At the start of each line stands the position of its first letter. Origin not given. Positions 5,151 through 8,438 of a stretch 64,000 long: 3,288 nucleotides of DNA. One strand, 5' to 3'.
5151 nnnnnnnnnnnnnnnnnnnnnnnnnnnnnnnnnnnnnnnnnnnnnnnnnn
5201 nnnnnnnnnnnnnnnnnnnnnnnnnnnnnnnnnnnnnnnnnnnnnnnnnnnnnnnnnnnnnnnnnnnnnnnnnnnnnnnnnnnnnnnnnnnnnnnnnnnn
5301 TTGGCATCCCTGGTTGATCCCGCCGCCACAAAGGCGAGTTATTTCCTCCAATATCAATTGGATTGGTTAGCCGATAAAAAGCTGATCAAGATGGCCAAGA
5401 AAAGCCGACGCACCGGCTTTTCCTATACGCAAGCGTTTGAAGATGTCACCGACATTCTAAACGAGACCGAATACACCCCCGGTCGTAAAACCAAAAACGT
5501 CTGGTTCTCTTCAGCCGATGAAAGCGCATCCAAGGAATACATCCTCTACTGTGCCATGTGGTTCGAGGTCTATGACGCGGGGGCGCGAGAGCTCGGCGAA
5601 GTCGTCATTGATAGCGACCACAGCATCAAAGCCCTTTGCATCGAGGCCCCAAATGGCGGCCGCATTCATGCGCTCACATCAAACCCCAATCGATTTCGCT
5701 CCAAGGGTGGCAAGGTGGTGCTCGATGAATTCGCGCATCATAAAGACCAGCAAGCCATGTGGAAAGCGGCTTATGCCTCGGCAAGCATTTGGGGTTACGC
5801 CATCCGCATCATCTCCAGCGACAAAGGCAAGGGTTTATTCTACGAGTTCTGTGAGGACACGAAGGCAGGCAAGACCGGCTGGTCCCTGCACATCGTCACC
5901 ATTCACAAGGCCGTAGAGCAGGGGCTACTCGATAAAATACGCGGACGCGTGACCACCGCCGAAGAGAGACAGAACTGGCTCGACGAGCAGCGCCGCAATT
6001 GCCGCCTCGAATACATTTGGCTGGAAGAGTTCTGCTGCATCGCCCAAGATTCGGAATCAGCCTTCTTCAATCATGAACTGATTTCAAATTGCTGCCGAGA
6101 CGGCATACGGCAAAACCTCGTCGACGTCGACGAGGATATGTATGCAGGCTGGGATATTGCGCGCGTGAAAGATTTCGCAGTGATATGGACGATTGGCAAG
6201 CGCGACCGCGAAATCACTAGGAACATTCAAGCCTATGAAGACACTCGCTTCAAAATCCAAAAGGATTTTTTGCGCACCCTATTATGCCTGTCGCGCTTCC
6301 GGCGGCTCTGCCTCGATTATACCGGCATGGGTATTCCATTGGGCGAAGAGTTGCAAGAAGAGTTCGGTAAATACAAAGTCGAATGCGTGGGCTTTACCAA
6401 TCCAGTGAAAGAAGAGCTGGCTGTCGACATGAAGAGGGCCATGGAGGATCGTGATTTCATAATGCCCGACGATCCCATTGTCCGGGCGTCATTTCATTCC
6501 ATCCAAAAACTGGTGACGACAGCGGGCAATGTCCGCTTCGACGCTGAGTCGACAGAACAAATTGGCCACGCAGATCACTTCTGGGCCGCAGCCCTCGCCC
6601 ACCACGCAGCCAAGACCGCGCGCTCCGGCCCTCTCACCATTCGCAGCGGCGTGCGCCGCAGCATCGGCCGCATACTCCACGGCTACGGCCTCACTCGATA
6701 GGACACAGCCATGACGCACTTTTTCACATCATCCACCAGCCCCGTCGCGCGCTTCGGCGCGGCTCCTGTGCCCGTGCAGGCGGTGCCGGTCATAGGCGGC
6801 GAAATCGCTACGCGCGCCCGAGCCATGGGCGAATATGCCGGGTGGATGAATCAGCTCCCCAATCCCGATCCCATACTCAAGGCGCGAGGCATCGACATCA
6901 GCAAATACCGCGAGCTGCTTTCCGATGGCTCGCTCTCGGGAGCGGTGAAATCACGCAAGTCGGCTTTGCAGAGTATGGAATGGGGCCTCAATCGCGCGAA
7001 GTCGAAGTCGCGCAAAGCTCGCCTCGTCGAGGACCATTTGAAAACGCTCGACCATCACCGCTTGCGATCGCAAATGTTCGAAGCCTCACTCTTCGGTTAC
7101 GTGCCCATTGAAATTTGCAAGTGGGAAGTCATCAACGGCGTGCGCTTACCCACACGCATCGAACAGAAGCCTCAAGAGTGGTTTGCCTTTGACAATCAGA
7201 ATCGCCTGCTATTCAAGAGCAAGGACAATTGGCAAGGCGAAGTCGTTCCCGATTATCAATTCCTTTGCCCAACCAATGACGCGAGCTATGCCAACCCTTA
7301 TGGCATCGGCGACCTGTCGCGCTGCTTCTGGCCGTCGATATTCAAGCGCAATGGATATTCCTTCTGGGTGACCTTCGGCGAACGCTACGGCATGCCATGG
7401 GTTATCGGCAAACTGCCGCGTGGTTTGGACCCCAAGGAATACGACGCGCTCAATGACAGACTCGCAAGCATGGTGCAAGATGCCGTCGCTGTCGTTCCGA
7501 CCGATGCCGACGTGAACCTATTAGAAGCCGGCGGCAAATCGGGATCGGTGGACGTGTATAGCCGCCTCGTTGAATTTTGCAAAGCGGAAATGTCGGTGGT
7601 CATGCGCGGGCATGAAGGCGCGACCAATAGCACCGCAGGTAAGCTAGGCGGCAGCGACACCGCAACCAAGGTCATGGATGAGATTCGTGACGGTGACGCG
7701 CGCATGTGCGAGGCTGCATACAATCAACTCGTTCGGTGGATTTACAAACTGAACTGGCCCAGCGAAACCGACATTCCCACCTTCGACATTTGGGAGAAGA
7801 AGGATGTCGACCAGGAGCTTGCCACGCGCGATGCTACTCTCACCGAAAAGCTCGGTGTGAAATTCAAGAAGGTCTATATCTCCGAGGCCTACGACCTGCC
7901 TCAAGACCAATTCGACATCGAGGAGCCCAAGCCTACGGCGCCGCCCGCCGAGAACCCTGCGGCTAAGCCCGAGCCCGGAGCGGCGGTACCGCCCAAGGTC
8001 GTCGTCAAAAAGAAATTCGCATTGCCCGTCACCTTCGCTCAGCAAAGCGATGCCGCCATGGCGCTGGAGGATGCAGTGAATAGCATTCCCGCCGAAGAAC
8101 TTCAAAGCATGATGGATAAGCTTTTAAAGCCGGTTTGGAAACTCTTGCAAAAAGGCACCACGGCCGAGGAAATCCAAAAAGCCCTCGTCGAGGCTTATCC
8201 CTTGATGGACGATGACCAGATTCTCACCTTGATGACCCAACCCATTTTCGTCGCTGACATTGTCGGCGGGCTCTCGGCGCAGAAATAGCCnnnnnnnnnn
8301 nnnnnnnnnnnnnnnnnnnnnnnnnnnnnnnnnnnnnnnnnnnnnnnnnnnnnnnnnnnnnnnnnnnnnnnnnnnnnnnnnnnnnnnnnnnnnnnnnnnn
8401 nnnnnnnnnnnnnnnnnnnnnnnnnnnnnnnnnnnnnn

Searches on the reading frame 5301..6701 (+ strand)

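Call 18: search_protein_families(library=pfam, proteins=[window:5301-6701:+], max_evalue=0.01)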
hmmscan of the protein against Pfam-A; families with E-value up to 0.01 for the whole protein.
window:5301-6701:+ (466 aa): 2 families
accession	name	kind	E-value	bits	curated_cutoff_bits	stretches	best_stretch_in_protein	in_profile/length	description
PF17289.8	Terminase_6C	-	2.9e-09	37.5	22.6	1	283-436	2-154/155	Terminase RNaseH-like domain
PF03237.21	Terminase_6N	-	5.4e-06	26.6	22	1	34-258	4-210/215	Terminase large subunit, T4likevirus-type, N-terminal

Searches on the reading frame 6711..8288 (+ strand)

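Call 18: search_protein_families(library=pfam, proteins=[window:6711-8288:+], max_evalue=0.01)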
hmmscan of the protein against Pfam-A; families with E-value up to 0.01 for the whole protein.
window:6711-8288:+ (525 aa): 1 family
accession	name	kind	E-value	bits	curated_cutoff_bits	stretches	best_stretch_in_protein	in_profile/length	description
PF06074.18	Portal_Mu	-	1e-81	275.3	23.9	1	66-396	4-336/336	Portal protein of Mu bacteriophage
